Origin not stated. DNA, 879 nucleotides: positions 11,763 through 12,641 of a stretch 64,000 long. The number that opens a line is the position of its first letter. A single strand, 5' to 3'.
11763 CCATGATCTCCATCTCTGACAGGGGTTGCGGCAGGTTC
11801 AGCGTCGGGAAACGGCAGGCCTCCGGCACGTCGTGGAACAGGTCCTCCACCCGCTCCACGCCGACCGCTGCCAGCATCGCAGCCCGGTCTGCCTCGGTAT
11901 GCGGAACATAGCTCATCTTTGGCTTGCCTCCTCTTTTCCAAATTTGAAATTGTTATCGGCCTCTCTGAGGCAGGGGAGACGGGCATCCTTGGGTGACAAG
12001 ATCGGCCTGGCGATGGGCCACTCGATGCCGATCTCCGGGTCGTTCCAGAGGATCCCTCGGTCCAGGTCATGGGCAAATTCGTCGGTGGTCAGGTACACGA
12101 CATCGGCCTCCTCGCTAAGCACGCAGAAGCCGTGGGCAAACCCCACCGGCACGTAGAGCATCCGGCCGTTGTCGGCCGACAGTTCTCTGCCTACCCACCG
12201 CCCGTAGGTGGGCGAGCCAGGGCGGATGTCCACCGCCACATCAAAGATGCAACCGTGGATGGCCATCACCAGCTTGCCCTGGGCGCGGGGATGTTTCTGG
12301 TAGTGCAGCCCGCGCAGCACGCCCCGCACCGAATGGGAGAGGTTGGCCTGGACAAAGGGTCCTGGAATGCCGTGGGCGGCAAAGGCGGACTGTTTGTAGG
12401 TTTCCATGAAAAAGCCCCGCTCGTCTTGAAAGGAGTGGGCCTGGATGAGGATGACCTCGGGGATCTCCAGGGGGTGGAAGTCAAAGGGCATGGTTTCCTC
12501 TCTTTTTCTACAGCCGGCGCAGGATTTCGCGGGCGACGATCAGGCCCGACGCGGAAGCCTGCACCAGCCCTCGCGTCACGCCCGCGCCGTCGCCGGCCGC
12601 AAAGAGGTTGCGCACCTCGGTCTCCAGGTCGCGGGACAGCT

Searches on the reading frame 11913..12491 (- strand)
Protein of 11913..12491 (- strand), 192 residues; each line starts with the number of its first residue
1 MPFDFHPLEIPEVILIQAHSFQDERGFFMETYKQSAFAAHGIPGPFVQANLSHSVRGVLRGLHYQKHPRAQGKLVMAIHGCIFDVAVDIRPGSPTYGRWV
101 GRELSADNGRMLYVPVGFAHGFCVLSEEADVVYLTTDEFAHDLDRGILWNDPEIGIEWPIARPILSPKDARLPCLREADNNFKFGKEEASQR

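Call 57: search_protein_families(library=pfam, proteins=[window:11913-12491:-], max_evalue=0.01)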
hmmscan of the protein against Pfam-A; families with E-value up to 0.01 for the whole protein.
window:11913-12491:- (192 aa): 1 family
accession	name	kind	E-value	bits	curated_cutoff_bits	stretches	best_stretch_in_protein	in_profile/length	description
PF00908.23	dTDP_sugar_isom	-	1.3e-68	230.4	27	1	8-176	2-167/168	dTDP-4-dehydrorhamnose 3,5-epimerase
